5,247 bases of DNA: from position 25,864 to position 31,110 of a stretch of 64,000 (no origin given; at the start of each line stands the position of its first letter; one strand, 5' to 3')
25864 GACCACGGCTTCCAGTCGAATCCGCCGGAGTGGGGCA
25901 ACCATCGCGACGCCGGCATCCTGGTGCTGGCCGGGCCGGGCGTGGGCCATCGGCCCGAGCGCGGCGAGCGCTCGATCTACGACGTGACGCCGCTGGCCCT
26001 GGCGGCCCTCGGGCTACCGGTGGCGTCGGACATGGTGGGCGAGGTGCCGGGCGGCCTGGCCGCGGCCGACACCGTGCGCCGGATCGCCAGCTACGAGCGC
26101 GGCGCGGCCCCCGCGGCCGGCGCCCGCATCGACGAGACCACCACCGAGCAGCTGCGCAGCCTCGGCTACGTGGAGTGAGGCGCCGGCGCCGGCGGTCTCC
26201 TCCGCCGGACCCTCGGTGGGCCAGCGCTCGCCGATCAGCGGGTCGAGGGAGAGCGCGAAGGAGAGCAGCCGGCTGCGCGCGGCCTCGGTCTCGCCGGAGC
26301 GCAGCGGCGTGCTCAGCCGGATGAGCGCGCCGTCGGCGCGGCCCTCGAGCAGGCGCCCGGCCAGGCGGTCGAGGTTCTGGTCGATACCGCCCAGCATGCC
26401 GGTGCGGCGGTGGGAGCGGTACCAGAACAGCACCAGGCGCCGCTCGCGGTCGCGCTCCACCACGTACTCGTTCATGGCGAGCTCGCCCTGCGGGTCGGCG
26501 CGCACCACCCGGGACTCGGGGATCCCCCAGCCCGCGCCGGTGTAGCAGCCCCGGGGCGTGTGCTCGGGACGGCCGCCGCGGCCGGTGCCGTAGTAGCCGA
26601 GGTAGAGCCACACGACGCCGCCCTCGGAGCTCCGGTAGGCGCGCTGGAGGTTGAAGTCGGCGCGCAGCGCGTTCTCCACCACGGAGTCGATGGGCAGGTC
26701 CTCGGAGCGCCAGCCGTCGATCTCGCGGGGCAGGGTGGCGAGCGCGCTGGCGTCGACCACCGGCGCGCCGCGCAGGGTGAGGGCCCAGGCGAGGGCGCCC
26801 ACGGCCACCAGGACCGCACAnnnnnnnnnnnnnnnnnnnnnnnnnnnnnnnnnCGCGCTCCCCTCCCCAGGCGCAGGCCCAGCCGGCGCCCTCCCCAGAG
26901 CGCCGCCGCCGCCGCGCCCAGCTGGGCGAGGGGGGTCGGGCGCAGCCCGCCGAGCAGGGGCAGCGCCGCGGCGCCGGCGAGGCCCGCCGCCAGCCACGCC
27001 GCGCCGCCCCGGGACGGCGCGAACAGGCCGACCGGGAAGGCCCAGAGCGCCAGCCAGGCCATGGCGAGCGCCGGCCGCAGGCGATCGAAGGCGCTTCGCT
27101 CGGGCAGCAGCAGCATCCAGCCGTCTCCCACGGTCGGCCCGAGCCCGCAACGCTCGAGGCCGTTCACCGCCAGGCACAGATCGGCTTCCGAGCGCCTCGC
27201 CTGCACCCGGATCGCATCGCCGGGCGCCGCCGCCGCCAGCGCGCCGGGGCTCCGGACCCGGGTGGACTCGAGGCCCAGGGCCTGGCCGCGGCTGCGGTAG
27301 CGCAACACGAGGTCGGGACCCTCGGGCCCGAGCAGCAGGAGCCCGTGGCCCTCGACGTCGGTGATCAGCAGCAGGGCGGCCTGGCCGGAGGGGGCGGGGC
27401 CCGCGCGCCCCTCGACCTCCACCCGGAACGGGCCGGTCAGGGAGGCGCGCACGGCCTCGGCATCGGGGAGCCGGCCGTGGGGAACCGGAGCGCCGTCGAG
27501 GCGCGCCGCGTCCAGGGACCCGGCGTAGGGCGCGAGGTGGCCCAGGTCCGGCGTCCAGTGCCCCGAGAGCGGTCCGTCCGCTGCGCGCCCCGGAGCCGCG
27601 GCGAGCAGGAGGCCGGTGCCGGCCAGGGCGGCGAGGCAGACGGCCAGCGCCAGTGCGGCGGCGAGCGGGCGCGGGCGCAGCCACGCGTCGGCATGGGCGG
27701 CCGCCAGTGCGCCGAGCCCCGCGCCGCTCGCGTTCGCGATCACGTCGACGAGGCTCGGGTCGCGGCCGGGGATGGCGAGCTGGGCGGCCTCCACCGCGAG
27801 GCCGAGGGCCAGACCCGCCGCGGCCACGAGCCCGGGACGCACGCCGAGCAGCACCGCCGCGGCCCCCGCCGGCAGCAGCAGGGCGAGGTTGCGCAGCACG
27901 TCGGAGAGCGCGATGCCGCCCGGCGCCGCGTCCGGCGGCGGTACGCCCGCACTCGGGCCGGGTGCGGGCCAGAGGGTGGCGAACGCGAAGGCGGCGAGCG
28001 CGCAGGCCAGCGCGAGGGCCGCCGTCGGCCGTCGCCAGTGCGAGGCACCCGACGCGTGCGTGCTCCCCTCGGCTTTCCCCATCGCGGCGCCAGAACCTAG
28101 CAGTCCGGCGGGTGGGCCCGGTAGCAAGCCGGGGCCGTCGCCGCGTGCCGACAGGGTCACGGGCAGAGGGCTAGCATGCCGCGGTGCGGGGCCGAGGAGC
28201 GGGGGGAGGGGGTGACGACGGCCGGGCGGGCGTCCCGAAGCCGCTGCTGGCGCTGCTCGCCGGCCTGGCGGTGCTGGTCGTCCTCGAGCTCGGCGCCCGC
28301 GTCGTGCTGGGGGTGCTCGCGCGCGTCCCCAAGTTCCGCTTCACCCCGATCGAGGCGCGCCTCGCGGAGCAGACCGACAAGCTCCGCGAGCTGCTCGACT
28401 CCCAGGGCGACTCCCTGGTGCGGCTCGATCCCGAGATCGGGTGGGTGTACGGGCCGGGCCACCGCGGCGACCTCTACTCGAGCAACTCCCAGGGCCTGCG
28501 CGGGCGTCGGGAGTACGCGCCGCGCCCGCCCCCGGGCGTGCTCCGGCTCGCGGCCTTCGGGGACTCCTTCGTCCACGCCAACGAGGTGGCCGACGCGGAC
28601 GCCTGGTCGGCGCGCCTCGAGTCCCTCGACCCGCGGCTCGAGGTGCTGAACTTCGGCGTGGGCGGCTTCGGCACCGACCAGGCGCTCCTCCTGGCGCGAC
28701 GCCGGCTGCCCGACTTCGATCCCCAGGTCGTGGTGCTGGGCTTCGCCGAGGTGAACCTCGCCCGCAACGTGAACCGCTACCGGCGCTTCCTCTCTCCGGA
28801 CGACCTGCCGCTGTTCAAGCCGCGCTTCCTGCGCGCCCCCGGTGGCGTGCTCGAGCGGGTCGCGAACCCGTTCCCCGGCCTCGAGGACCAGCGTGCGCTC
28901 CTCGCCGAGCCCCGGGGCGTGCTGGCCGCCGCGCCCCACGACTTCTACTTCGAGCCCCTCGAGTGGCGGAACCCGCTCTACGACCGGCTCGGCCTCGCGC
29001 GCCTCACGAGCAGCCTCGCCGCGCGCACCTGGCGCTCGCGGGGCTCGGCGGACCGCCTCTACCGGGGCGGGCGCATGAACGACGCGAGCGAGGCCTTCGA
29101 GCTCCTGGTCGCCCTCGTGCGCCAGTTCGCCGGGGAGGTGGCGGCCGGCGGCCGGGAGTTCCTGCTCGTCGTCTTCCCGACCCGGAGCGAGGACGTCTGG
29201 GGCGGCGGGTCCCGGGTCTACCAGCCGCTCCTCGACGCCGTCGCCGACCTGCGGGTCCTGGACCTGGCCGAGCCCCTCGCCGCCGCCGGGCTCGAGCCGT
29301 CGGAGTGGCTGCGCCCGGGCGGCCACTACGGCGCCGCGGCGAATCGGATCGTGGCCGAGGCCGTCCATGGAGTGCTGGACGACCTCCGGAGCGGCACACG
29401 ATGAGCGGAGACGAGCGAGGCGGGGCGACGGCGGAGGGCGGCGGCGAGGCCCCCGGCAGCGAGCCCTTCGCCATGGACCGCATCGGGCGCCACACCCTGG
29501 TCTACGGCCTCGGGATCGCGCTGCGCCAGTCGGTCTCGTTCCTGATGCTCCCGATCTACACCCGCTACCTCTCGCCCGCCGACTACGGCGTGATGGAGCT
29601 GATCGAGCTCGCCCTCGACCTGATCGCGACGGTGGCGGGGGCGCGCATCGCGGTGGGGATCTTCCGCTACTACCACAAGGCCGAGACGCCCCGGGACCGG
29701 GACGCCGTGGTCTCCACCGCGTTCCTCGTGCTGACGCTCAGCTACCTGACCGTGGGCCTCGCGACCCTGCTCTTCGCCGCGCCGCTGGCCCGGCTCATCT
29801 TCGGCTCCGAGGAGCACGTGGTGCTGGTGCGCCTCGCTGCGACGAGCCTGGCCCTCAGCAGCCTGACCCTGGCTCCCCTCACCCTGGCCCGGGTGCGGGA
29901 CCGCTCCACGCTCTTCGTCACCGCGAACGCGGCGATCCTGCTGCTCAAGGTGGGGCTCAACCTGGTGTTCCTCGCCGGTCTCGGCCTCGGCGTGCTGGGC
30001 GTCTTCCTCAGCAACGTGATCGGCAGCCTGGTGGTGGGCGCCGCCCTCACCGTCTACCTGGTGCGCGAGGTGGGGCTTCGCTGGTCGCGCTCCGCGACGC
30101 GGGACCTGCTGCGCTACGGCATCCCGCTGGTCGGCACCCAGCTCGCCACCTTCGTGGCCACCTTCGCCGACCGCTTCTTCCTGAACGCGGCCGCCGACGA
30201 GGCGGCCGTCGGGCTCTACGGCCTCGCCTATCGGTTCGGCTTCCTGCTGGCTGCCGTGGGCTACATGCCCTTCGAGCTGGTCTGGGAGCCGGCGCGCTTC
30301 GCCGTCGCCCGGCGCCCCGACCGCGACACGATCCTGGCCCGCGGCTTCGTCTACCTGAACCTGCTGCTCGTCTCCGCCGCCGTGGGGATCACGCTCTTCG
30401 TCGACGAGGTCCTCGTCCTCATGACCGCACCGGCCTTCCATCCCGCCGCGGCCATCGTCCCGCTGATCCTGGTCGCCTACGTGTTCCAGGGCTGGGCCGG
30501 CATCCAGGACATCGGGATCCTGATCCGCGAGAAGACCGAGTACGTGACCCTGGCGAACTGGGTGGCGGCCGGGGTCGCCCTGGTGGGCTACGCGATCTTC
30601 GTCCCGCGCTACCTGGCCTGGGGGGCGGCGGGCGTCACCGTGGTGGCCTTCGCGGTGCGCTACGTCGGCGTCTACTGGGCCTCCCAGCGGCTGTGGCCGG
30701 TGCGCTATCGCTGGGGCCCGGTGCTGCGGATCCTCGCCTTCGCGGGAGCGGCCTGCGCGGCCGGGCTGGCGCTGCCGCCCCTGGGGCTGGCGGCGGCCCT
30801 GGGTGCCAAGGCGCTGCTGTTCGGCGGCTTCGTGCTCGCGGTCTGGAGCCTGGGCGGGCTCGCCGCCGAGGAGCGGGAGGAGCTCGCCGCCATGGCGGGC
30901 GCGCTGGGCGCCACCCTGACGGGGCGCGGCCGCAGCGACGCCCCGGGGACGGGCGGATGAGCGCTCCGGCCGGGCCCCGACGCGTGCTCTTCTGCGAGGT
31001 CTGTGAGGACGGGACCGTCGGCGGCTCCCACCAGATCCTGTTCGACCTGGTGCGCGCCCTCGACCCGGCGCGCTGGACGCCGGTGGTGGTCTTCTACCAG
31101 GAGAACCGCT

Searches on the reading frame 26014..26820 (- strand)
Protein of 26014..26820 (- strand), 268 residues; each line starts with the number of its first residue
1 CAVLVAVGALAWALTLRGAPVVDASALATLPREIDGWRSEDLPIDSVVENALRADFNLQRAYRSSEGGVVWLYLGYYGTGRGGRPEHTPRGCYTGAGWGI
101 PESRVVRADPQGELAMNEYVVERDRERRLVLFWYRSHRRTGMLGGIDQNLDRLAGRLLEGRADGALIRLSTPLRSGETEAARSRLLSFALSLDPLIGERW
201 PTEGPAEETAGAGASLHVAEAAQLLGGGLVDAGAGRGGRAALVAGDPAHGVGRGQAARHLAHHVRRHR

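Call 81: search_protein_families(library=ncbifam, proteins=[window:26014-26820:-], max_evalue=0.001)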
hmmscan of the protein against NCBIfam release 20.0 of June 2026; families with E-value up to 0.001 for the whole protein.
window:26014-26820:- (268 aa): 5 families
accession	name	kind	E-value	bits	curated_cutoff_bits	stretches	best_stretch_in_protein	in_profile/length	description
TIGR02914.1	EpsI_fam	equivalog_domain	6.3e-30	104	42.8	1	28-196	2-170/174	exosortase C-terminal domain/associated protein EpsI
TIGR04152.1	exosort_VPLPA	exception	1.5e-27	96.8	400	1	3-196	284-481/486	VPLPA-CTERM-specific exosortase XrtD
NF038142.1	exosort_XrtW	exception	1.5e-15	56.5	425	1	2-196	301-490/494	exosortase W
NF045608.2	EpsI_type_V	exception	2.5e-11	43.4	228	1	5-189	12-201/218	exosortase-associated protein EpsI, V-type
NF045609.1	EpsI_type_B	exception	6.7e-10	38.7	220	1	5-173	12-189/221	exosortase-associated protein EpsI, B-type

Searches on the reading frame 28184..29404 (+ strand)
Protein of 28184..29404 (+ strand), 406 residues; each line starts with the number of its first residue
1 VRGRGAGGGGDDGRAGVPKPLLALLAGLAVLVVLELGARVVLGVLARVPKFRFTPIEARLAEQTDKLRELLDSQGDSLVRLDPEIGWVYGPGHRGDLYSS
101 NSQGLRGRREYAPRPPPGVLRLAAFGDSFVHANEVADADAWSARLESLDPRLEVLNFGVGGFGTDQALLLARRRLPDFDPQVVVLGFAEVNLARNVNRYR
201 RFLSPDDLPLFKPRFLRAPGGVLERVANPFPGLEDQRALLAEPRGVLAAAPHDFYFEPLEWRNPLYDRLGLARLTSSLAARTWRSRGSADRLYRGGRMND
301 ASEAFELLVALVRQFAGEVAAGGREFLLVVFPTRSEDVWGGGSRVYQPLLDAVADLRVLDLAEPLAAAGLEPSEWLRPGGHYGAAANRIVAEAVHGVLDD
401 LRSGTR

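Call 81: search_protein_families(library=ncbifam, proteins=[window:28184-29404:+], max_evalue=0.001)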
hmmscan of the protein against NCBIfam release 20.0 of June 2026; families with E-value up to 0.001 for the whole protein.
window:28184-29404:+ (406 aa): 1 family
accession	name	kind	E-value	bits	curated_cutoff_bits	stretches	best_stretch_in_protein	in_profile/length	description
NF047475.1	GDSL_LA_2490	hypoth_equivalog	0.00025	20.5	325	1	98-181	65-143/431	LA_2490 family SGNH/GDSL-type esterase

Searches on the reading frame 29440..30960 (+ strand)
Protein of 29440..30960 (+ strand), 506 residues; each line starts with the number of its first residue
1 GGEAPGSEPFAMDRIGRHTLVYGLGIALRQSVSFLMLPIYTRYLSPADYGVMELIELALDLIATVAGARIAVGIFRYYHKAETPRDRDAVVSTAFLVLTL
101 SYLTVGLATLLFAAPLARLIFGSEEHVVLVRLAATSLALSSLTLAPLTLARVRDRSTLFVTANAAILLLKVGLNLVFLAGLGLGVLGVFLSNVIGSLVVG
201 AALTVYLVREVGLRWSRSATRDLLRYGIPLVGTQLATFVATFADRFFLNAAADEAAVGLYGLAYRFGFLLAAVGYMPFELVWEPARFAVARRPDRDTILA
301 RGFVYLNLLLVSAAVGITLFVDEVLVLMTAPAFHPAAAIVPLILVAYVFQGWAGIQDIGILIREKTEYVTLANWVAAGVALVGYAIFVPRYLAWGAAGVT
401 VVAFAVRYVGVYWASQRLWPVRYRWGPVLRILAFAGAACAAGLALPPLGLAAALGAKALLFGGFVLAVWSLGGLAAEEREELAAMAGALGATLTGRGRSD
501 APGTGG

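Call 81: search_protein_families(library=ncbifam, proteins=[window:29440-30960:+], max_evalue=0.001)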
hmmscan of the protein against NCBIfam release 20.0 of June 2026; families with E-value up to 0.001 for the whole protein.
window:29440-30960:+ (506 aa): 2 families
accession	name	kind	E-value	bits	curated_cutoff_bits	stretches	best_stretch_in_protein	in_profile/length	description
NF050818.1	PolSacchBiosHfsF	equivalog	5.6e-12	45.4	700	1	32-460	19-448/468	polysaccharide biosynthesis protein HfsF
NF058658.1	Oglyco_Wzx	exception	7.2e-06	25.3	720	1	23-391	18-378/478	O-glycosylation flippase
